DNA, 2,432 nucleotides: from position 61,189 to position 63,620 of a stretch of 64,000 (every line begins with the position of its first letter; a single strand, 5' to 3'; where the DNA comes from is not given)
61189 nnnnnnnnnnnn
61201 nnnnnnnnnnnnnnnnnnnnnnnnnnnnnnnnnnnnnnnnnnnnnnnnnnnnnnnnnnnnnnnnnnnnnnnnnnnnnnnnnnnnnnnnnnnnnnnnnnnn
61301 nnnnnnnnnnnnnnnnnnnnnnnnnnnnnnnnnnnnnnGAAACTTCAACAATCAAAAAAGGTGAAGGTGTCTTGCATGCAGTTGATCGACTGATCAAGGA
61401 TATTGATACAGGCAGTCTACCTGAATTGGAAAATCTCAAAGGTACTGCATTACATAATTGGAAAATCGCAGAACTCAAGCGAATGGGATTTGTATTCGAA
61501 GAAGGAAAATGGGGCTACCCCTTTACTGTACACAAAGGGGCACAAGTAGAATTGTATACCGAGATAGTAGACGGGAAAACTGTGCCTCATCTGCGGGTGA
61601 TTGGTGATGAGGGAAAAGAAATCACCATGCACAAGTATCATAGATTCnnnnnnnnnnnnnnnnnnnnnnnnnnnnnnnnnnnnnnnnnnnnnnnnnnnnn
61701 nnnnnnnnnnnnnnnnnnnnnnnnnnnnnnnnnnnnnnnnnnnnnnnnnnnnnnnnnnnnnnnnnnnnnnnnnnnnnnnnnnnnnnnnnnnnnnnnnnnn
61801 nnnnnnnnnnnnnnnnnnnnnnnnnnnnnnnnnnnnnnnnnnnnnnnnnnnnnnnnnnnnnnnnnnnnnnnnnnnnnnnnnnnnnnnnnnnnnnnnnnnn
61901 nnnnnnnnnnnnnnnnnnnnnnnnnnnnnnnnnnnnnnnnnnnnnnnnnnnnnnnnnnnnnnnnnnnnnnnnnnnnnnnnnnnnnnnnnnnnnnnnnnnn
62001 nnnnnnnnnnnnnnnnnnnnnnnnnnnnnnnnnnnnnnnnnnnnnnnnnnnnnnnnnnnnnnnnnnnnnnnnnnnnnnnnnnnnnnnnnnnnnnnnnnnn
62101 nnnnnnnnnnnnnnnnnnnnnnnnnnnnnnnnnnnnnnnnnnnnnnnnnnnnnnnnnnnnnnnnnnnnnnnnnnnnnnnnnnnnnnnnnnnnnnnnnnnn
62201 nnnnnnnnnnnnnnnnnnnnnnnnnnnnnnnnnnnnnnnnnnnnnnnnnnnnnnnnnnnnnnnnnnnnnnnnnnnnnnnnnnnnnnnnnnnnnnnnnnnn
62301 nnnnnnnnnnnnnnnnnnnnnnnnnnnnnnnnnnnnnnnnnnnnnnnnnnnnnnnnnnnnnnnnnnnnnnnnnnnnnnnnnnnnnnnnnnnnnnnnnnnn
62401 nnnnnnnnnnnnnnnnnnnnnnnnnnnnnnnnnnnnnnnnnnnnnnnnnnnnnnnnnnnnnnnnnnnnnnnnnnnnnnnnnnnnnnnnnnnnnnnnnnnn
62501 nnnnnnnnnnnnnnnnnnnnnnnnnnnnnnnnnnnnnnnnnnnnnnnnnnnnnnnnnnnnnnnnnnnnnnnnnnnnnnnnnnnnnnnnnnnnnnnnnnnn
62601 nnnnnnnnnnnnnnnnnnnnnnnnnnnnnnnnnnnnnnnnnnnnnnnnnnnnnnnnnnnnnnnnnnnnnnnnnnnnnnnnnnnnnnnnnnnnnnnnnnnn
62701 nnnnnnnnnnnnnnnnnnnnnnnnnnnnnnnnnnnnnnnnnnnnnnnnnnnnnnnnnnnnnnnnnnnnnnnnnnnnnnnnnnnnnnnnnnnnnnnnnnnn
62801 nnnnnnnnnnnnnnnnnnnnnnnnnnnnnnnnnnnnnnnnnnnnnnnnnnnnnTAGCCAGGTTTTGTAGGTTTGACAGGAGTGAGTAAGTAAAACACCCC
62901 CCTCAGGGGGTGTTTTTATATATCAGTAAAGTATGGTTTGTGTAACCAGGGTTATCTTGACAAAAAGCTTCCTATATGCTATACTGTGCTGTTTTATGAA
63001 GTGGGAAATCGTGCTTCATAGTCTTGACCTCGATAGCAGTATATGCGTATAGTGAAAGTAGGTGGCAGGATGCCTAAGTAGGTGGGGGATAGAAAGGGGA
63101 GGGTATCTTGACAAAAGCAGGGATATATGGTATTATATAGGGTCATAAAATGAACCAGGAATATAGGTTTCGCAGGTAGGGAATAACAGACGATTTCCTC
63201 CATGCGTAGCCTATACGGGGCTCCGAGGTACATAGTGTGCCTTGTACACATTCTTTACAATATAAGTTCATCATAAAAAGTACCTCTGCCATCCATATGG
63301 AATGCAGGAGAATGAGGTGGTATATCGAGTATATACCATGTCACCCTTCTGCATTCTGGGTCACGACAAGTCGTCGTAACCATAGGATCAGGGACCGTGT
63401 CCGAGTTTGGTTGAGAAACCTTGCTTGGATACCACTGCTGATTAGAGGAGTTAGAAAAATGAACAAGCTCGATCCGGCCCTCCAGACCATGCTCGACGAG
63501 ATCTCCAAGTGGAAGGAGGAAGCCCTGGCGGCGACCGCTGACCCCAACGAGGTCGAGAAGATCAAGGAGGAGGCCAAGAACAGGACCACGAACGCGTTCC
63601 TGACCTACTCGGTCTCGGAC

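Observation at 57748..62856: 1702-aa protein with three glycine-zipper membrane segments and a (HG)n metal-binding-like repeat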

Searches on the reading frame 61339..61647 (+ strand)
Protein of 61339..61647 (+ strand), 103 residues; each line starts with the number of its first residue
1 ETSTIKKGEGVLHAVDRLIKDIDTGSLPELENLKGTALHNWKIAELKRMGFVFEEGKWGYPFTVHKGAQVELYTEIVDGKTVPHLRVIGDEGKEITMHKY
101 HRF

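Call 74: search_solved_structures(query=A9, max_evalue=10, show_alignments=3)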
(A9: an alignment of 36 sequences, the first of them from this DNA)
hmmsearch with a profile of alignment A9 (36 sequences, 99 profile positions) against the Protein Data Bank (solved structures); distinct sequences matched with E-value up to 10: 3.
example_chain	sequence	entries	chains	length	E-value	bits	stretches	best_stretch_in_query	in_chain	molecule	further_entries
2k7i_A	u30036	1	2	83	0.56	13.7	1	68-98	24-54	UPF0339 protein Atu0232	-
23gd_D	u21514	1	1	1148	0.99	12.9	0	39-72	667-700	J-like tail tip protein gp24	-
2ro5_A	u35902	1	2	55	2.3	11.7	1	44-79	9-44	Stage V sporulation protein T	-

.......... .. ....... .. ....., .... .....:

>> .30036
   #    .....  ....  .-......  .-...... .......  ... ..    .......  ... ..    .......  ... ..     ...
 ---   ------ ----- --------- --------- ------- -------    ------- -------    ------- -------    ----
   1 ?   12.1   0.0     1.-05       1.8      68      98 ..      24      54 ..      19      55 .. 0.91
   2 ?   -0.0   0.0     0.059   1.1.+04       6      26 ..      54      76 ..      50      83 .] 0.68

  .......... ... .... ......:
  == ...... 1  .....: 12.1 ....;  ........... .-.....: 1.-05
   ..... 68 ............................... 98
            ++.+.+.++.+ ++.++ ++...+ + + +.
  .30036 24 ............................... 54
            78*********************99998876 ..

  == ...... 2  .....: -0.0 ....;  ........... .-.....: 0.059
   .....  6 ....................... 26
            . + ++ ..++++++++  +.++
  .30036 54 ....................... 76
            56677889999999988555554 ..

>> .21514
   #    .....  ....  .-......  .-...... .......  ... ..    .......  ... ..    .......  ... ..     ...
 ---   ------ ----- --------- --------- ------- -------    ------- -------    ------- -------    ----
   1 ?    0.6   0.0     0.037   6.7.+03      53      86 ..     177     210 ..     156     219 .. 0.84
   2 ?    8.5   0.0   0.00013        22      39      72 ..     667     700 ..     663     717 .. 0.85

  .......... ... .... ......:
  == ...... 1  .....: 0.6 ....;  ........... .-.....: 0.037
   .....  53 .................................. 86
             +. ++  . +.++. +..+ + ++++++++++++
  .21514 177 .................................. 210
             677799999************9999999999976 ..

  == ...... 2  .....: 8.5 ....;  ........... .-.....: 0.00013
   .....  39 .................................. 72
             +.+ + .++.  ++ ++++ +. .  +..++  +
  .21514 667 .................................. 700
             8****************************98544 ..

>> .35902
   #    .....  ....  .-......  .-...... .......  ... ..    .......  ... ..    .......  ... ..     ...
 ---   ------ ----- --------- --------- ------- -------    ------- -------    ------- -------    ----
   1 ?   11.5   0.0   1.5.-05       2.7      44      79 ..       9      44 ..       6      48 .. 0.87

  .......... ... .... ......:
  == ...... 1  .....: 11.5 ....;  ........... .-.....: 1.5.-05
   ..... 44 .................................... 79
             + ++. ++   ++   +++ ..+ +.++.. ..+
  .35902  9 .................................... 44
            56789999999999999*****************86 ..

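Call 75: search_protein_families(library=pfam, alignment_id=A9, max_evalue=1)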
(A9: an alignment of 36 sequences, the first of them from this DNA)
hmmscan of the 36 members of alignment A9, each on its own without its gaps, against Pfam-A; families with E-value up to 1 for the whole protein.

A. member 1, seq(103 aa): 0 families

B. families by the number of members that match (of 36 scanned): 18 families
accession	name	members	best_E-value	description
PF15533.11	Ntox33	2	0.14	Bacterial toxin 33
PF23212.2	DUF7064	1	0.0068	Domain of unknown function (DUF7064)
PF09585.15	Lin0512_fam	1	0.024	Conserved hypothetical protein (Lin0512_fam)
PF09924.15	LPG_synthase_C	1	0.028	Phosphatidylglycerol lysyltransferase, C-terminal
PF17153.9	CHASE9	1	0.056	Periplasmic sensor domain, extracellular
PF02817.22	E3_binding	1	0.078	e3 binding domain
PF23493.1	CysS_C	1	0.093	Cysteinyl-tRNA ligase anticodon binding domain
PF18159.6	S_4TM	1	0.11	SMODS-associating 4TM effector domain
PF00932.25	LTD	1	0.13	Lamin Tail Domain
PF07862.16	Nif11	1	0.13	Nif11 domain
PF18656.6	DUF5633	1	0.16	Family of unknown function (DUF5633)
PF16110.10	DUF4828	1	0.17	Domain of unknown function (DUF4828)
PF06991.16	MFAP1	1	0.17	Microfibril-associated/Pre-mRNA processing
PF10009.15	DUF2252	1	0.18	Uncharacterized protein conserved in bacteria (DUF2252)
PF17965.7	MucBP_2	1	0.2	Mucin binding domain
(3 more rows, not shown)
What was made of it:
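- On Any curated protein family (Pfam-A, NCBIfam, PHROGs, PADLOC) or solved structure: C-terminal module profile: calls 74, 75.
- Tried and rejected: The best matches were non-significant beta-hairpin similarities to YegP and SpoVT/AbrB (E > 0.5; calls 74, 75).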

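Call 76: find_homologous_proteins(query=A9, max_evalue=0.00001)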
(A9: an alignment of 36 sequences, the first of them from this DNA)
Query A9 (36 sequences): 486 candidates shared short words with the query, none scored E <= 0.00001.

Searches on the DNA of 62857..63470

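Call 105: search_rna_families(source=window, start=62857, end=63470, threshold=evalue, max_evalue=1)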
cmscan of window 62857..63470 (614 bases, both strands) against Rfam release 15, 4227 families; matches with E-value up to 1: 5.
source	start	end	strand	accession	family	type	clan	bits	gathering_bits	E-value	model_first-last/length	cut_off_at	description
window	63301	63354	+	RF03431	mir-4657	Gene; miRNA;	-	23.4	73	0.021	1-53/53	no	mir-4657 microRNA precursor family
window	62887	62949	-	RF01859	Phe_leader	Cis-reg; leader;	-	23.3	55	0.17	1-125/125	no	Phenylalanine leader peptide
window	62859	62958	+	RF01770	rimP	Cis-reg; leader;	-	22.1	47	0.37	1-102/102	no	Gammaprotebacteria rimP leader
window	62857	62921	+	RF00022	GcvB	Gene;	-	17.8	42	0.14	124-204/204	5'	GcvB RNA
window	62857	62916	+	RF02144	rsmX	Gene;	CL00106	17.6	56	0.64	57-114/114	5'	rsmX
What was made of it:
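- Tried and rejected: The 600-nt spacer after the gene has no Rfam match (call 105).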
